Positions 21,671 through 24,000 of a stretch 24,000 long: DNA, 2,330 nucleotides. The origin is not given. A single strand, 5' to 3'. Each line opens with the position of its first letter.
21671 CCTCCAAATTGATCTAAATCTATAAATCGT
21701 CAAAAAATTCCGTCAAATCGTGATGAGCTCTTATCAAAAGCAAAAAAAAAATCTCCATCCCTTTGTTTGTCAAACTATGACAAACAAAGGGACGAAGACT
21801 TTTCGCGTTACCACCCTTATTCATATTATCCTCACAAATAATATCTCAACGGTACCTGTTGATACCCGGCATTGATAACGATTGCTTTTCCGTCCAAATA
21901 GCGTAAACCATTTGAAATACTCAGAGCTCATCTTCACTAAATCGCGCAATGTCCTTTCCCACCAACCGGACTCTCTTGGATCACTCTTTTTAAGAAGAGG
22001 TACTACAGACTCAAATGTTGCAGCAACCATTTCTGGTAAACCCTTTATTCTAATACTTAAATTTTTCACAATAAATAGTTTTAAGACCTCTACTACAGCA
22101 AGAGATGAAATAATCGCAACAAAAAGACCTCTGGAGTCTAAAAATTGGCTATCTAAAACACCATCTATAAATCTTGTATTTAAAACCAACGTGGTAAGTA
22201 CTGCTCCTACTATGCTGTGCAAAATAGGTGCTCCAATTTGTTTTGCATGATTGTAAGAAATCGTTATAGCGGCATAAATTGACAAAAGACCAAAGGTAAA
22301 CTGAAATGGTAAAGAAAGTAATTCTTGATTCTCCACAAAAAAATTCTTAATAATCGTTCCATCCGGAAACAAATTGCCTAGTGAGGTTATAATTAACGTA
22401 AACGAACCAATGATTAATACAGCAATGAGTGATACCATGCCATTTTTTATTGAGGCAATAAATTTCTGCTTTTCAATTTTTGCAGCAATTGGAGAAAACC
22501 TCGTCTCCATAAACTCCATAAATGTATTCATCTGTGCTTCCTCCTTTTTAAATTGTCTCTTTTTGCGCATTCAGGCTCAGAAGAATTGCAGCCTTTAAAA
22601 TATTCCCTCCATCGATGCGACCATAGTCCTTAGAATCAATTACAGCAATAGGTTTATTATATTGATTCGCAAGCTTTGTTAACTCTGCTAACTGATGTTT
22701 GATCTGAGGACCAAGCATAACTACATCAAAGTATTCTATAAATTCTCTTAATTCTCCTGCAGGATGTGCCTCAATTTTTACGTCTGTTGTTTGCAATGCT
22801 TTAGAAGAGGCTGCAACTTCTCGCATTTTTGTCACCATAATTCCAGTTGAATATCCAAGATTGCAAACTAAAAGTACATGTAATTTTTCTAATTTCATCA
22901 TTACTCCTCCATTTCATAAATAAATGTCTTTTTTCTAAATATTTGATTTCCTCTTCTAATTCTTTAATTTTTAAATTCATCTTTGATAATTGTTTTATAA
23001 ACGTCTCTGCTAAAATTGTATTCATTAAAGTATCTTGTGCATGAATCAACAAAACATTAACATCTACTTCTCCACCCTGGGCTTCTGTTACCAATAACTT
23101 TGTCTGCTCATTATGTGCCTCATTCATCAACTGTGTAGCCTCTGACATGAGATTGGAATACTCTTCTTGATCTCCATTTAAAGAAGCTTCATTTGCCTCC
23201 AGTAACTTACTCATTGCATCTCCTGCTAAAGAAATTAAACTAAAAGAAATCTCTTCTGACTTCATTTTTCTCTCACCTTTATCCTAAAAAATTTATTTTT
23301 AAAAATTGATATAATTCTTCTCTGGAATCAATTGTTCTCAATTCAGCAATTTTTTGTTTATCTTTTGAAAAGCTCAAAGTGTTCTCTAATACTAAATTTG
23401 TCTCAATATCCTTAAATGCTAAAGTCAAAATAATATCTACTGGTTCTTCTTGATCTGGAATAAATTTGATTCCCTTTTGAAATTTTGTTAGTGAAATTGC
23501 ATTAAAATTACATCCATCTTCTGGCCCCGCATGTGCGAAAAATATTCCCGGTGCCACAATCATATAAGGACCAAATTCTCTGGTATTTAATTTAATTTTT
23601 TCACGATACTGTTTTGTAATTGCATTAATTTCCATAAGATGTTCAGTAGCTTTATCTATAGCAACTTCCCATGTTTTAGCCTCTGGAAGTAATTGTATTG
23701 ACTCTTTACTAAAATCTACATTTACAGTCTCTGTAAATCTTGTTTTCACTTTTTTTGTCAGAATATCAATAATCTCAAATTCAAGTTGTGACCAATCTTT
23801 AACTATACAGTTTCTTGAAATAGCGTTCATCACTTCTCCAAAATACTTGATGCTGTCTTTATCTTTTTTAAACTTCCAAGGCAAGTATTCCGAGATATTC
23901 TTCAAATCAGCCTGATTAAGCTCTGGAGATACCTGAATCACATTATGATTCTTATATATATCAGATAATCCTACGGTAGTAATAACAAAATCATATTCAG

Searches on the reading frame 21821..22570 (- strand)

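Call 42: search_protein_families(library=pfam, proteins=[window:21821-22570:-], max_evalue=0.0001)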
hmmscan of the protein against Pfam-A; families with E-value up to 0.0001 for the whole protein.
window:21821-22570:- (249 aa): 1 family
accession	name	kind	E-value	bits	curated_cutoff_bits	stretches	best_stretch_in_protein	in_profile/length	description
PF02378.23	PTS_EIIC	-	3.3e-11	43.3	30.7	1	43-192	2-162/319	Phosphotransferase system, EIIC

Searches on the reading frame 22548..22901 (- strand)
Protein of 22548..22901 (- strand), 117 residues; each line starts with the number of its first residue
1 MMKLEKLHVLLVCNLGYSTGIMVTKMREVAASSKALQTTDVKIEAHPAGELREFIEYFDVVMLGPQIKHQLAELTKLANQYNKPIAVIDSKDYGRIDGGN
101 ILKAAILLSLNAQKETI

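Call 42: search_protein_families(library=pfam, proteins=[window:22548-22901:-], max_evalue=0.0001)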
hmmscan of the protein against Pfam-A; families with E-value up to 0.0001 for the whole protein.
window:22548-22901:- (117 aa): 1 family
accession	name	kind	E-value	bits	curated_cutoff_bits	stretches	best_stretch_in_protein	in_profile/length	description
PF02302.22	PTS_IIB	-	2.9e-11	44.3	23.6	1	9-103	2-89/90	PTS system, Lactose/Cellobiose specific IIB subunit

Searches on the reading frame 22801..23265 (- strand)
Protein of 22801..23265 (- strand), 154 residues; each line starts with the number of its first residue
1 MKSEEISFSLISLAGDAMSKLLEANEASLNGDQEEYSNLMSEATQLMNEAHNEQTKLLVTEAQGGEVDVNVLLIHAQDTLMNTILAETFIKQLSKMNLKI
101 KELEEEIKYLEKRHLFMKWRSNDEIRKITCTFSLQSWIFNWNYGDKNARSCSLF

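Call 42: search_protein_families(library=pfam, proteins=[window:22801-23265:-], max_evalue=0.0001)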
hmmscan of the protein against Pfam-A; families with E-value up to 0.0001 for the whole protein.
window:22801-23265:- (154 aa): 1 family
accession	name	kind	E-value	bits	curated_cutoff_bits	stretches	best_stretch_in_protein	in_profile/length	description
PF02255.21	PTS_IIA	-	6.6e-24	84.3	27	1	5-95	1-91/94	PTS system, Lactose/Cellobiose specific IIA subunit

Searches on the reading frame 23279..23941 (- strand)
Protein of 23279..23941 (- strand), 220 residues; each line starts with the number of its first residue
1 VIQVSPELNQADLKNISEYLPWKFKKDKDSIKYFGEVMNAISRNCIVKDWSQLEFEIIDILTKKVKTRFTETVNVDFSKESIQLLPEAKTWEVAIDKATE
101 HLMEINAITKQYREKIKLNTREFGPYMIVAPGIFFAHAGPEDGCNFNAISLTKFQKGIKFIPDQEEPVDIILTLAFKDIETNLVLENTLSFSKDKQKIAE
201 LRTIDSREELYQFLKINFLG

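Call 42: search_protein_families(library=pfam, proteins=[window:23279-23941:-], max_evalue=0.0001)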
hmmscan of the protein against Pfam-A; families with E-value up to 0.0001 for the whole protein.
window:23279-23941:- (220 aa): 1 family
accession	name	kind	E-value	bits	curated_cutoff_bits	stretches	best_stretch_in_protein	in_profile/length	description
PF00359.27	PTS_EIIA_2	-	2.1e-21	76.9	27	1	77-215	3-142/144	Phosphoenolpyruvate-dependent sugar phosphotransferase system, EIIA 2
